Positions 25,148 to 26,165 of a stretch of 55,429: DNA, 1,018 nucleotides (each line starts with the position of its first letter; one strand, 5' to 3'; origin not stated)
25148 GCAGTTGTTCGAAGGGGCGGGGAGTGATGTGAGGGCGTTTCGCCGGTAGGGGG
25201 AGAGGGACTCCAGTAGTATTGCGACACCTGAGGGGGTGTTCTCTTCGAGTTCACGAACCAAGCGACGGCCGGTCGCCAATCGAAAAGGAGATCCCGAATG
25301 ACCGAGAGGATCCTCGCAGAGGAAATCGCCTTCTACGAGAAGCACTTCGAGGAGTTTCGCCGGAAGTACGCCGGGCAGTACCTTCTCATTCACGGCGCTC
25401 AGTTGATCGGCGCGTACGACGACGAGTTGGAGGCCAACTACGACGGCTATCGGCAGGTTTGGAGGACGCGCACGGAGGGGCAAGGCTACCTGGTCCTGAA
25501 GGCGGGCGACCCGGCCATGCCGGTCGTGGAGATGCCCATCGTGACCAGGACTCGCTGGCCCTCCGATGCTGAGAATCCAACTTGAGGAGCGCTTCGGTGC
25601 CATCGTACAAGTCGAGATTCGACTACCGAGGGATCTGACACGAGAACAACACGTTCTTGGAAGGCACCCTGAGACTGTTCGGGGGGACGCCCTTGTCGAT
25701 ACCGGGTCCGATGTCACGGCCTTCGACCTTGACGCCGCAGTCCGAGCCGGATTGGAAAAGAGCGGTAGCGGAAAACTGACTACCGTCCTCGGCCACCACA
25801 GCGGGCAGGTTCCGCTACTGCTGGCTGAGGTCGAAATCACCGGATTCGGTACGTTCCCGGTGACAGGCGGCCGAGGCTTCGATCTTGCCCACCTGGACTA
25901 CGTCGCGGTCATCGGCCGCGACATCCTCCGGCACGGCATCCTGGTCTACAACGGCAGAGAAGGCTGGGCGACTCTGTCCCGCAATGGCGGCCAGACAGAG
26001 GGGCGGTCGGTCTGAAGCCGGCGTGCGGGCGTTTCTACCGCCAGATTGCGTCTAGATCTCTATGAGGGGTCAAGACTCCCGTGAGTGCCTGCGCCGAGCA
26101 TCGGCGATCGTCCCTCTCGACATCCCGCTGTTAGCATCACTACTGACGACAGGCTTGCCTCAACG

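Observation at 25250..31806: Candidate undescribed accessory (defence-like) locus between maf and apgM, bracketed by two diverged copies of a small-protein / retropepsin-like protease module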

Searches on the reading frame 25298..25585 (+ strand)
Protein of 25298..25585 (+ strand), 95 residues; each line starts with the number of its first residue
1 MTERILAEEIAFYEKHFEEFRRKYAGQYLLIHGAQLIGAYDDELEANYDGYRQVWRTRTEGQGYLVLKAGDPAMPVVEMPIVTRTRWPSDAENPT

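Call 5: search_protein_families(library=pfam, proteins=[window:25298-25585:+], max_evalue=1)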
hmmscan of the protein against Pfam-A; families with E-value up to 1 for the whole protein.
window:25298-25585:+ (95 aa): 0 families

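Call 6: search_protein_families(library=padloc, proteins=[window:25298-25585:+], max_evalue=1)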
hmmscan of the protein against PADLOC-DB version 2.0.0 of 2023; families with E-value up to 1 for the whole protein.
window:25298-25585:+ (95 aa): 0 families

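Call 7: search_protein_families(library=ncbifam, proteins=[window:25298-25585:+], max_evalue=1)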
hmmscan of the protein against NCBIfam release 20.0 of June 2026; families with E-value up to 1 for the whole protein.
window:25298-25585:+ (95 aa): 1 family
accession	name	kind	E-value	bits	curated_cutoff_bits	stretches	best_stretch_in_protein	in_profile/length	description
NF040599.1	LdtF_DpaA_YafK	equivalog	0.2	10.8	365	1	21-42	123-145/242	peptidoglycan meso-diaminopimelic acid protein amidase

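Call 9: search_protein_families(library=phrogs, proteins=[window:25298-25585:+], max_evalue=0.1)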
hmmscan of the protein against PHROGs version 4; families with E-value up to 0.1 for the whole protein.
window:25298-25585:+ (95 aa): 0 families

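Call 35: find_homologous_proteins(query=window:25298-25585:+, max_evalue=0.001)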
Query window:25298-25585:+ (95 aa): 28 proteins with E <= 0.001 among 28 candidates.
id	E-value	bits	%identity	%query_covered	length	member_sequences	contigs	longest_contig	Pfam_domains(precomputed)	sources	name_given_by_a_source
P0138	1.6e-58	212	100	100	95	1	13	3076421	-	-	-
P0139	2.6e-46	173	82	100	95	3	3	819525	-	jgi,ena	-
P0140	6.8e-45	169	80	99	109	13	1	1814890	-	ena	-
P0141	1.6e-44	168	84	97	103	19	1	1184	-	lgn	-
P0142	5.7e-44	166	79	99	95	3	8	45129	-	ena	-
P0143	1.7e-43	164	79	100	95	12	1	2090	-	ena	-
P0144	2.2e-43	164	76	100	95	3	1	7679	-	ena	-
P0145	4.8e-43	163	80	100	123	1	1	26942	-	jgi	jgi:hypothetical protein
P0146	1.1e-42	162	75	100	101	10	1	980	-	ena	-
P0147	1.6e-42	161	75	100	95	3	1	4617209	-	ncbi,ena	-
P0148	1.9e-42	161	77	100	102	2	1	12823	-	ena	-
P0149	8.8e-42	159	76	100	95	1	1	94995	-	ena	-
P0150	2.8e-41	157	76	98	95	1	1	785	-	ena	-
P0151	1.9e-40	154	73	100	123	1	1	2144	-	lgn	-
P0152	2.9e-40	154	77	100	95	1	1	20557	-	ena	-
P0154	2.1e-38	148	75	94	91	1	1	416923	-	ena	-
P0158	4.5e-37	144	69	99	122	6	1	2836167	-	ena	-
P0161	5.7e-36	140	71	94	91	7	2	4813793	-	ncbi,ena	-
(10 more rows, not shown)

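Call 37: find_encoding_contigs(protein=P0154, flank=8000, max_places=1)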
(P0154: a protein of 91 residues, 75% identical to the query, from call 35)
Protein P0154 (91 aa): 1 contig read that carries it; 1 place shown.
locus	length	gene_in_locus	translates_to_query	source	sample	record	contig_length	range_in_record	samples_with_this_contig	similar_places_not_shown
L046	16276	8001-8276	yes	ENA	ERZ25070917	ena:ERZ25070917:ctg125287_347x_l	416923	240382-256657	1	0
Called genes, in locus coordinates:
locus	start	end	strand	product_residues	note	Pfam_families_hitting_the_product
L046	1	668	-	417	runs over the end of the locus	-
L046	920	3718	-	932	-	PF04313:HSDR_N (faint), PF00270:DEAD, PF04851:ResIII, PF18766:SWI2_SNF2, PF00271:Helicase_C (weak), PF08463:EcoEI_R_C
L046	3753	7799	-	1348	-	-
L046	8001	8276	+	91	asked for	-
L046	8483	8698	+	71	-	-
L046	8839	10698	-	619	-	PF05960:DUF885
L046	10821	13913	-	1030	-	PF00873:ACR_tran, PF03176:MMPL (weak)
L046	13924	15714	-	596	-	-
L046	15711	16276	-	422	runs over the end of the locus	PF02321:OEP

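Call 38: find_encoding_contigs(protein=P0158, flank=8000, max_places=1)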
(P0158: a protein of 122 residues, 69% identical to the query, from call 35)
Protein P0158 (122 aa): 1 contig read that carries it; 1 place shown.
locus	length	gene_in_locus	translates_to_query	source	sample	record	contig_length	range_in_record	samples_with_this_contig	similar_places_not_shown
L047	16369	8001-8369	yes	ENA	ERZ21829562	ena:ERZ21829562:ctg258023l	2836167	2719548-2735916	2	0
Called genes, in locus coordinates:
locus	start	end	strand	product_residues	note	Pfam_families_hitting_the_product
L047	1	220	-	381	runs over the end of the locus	PF00266:Aminotran_5, PF01053:Cys_Met_Meta_PP (faint), PF01212:Beta_elim_lyase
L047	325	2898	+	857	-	PF00092:VWA, PF13519:VWA_2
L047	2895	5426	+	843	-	PF17957:Big_7 (faint), PF00092:VWA, PF13519:VWA_2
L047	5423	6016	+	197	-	PF02545:Maf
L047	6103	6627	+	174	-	-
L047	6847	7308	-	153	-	-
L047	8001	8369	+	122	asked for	-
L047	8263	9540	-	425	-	PF01676:Metalloenzyme, PF10143:PhosphMutase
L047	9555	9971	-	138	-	-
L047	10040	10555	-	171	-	PF01661:Macro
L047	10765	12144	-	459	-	-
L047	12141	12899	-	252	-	-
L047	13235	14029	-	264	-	PF01061:ABC2_membrane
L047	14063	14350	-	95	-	-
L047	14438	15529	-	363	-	-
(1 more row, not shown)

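Call 39: find_encoding_contigs(protein=P0161, flank=8000, max_places=2)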
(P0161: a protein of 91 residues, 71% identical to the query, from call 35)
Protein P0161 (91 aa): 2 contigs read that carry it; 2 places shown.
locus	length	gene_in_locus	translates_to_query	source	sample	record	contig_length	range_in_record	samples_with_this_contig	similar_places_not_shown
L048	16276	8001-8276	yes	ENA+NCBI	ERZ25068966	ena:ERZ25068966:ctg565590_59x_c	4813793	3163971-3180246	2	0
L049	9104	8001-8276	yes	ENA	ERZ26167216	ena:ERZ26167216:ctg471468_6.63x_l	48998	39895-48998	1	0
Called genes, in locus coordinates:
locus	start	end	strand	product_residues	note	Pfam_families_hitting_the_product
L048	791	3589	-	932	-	PF00270:DEAD, PF04851:ResIII, PF18766:SWI2_SNF2, PF00271:Helicase_C (weak), PF08463:EcoEI_R_C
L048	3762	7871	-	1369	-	PF01381:HTH_3 (weak), PF13560:HTH_31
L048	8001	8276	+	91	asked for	-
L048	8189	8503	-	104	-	-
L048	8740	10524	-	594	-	PF05960:DUF885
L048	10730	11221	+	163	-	-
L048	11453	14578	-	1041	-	PF00873:ACR_tran, PF03176:MMPL (faint), PF02355:SecD_SecF_C (faint)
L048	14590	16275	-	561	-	PF25919:BSH_CusB (faint)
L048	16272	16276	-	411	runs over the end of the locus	PF02321:OEP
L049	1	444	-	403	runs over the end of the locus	PF01420:Methylase_S (faint)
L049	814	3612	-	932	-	PF04313:HSDR_N (faint), PF00270:DEAD, PF04851:ResIII, PF18766:SWI2_SNF2, PF00271:Helicase_C (weak), PF08463:EcoEI_R_C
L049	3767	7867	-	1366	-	PF01381:HTH_3 (weak), PF13560:HTH_31 (weak)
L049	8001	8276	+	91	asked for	-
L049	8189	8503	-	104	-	-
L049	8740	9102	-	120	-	?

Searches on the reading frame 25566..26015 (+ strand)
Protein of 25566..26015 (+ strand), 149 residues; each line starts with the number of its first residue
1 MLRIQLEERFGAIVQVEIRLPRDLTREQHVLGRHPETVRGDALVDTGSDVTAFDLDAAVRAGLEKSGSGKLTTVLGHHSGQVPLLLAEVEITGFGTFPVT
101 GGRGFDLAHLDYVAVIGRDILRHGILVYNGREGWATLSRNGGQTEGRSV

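Call 5: search_protein_families(library=pfam, proteins=[window:25566-26015:+], max_evalue=1)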
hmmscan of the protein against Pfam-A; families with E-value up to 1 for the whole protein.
window:25566-26015:+ (149 aa): 3 families
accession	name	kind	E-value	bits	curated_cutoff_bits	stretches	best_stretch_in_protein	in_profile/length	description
PF13650.11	Asp_protease_2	-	0.0016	19.6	24.3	1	40-79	10-52/90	Aspartyl protease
PF13975.11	gag-asp_proteas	-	0.023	15.7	28.2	1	41-94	11-66/92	gag-polyprotein putative aspartyl protease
PF23988.1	DUF7309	-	0.22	11.3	27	1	111-139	37-65/170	Domain of unknown function (DUF7309)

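Call 6: search_protein_families(library=padloc, proteins=[window:25566-26015:+], max_evalue=1)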
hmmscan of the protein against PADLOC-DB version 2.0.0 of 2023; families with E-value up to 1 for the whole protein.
window:25566-26015:+ (149 aa): 1 family
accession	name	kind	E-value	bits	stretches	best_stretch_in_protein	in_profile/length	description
PDLC04405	PDC-M08B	-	0.0059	14.6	1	41-76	27-62/127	-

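Call 7: search_protein_families(library=ncbifam, proteins=[window:25566-26015:+], max_evalue=1)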
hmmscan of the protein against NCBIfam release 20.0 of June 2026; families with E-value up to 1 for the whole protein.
window:25566-26015:+ (149 aa): 1 family
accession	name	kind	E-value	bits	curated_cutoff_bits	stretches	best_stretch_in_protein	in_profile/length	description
TIGR02281.1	clan_AA_DTGA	subfamily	0.14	12.4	57.95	1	41-77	24-63/121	TIGR02281 family clan AA aspartic protease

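Call 9: search_protein_families(library=phrogs, proteins=[window:25566-26015:+], max_evalue=0.1)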
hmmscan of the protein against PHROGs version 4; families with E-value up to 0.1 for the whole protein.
window:25566-26015:+ (149 aa): 0 families

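Call 48: search_protein_representatives(protein=window:25566-26015:+)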
Query: 149 residues. Proteins with E-value up to 0.001 (for the whole library): 298; up to 1e-10: 21; up to 1e-30: 1. The best 150 are listed.
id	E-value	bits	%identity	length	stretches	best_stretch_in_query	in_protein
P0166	3.2e-49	182.9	63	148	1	1-145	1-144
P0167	1.9e-25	105.8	77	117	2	1-57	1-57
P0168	2.6e-20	89.1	60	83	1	1-82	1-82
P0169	2.9e-19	85.8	40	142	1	6-132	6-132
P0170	2.5e-15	73.0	67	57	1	87-141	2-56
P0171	1.6e-14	70.3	37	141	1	1-134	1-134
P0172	1.7e-13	67.1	39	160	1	19-138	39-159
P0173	2.1e-12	63.5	34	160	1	16-138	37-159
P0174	3.8e-12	62.6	40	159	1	35-139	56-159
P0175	5.2e-12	62.2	40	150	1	34-138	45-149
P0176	6.1e-12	62.0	38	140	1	11-137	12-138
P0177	9.8e-12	61.3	45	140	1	35-138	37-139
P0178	2.8e-11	59.9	41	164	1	13-138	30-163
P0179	2.8e-11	59.8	36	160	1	23-137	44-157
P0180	2.8e-11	59.8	40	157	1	10-138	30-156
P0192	2.7e-10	56.7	37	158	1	10-137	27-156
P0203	7.6e-09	51.9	33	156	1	10-137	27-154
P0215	1.9e-08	50.7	34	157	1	11-138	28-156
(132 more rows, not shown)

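Call 53: find_related_loci(query=A6, collection=metagenome_contigs, flank=4000)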
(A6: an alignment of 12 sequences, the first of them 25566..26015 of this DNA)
Query A6 (149 aa) in metagenome_contigs; peptide patterns used: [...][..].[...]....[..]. (x = any residue, [..] = any of these).
270 stretches matched a pattern; 185 encode a relative of the query (tblastn E <= 1e-3); the best 80 are kept; 80 distinct loci.
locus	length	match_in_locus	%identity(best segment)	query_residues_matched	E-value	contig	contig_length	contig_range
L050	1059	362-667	41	36-138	1e-18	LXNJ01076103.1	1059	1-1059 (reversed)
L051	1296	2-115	82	108-145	3e-15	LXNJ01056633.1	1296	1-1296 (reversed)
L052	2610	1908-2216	38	35-138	6e-14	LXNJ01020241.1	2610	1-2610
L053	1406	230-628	32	4-138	6e-14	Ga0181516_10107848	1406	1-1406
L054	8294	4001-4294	38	39-137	1e-13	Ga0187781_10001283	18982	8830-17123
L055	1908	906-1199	38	39-137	9e-14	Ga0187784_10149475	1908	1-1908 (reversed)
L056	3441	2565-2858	38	39-137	7e-14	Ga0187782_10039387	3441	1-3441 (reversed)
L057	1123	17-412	34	9-137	1e-13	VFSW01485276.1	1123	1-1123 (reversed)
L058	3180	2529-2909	30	11-138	3e-13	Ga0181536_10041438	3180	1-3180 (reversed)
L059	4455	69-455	33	11-138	5e-13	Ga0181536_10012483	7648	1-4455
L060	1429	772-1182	30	11-138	9e-13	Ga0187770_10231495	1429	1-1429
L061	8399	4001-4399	32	4-138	1e-12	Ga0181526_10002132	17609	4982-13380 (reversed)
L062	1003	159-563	32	11-138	1e-12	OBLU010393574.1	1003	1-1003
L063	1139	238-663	32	2-138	2e-12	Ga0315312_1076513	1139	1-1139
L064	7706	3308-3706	32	5-138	2e-12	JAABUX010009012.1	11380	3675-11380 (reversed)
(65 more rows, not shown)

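Call 57: search_protein_families(library=pfam, proteins=[P0173, P0179, P0192, P0203, P0215], max_evalue=1)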
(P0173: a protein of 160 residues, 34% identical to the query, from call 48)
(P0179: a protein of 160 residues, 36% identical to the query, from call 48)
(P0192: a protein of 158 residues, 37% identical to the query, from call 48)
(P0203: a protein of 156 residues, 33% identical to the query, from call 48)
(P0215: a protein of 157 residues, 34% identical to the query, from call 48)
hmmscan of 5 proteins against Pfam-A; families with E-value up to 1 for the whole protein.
P0173 (160 aa): 3 families
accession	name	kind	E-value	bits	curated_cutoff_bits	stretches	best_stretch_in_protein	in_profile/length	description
PF13975.11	gag-asp_proteas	-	1.5e-07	32.3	28.2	1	64-144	12-92/92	gag-polyprotein putative aspartyl protease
PF13650.11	Asp_protease_2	-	5.3e-06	27.5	24.3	1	63-141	11-90/90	Aspartyl protease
PF00077.25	RVP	-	0.018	15.8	20.7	1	64-144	18-95/101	Retroviral aspartyl protease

P0179 (160 aa): 3 families
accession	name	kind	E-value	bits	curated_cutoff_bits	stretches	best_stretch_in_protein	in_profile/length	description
PF13975.11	gag-asp_proteas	-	0.00045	21.2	28.2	1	64-143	12-92/92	gag-polyprotein putative aspartyl protease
PF13650.11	Asp_protease_2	-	0.015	16.5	24.3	1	63-117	11-68/90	Aspartyl protease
PF00077.25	RVP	-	0.016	16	20.7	1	60-142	14-94/101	Retroviral aspartyl protease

P0192 (158 aa): 4 families
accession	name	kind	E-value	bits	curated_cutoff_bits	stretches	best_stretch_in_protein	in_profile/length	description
PF13975.11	gag-asp_proteas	-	6.4e-07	30.3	28.2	1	60-141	12-91/92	gag-polyprotein putative aspartyl protease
PF13650.11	Asp_protease_2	-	1.8e-05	25.8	24.3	1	60-112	12-67/90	Aspartyl protease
PF00077.25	RVP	-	0.0065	17.2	20.7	1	59-142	17-95/101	Retroviral aspartyl protease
PF17700.6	DUF5546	-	0.059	13.9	29.4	1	80-139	77-132/135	Family of unknown function (DUF5546)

P0203 (156 aa): 3 families
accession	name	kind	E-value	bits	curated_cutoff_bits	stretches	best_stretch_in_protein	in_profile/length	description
PF13975.11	gag-asp_proteas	-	4.4e-05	24.4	28.2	1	59-140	11-92/92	gag-polyprotein putative aspartyl protease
PF13650.11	Asp_protease_2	-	0.00093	20.3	24.3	1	57-101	9-56/90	Aspartyl protease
PF00077.25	RVP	-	0.15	12.8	20.7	1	57-140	15-95/101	Retroviral aspartyl protease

P0215 (157 aa): 2 families
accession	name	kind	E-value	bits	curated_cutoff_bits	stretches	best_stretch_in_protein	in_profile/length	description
PF13650.11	Asp_protease_2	-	0.00034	21.7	24.3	1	60-100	12-55/90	Aspartyl protease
PF13975.11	gag-asp_proteas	-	0.00037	21.5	28.2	1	60-106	12-61/92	gag-polyprotein putative aspartyl protease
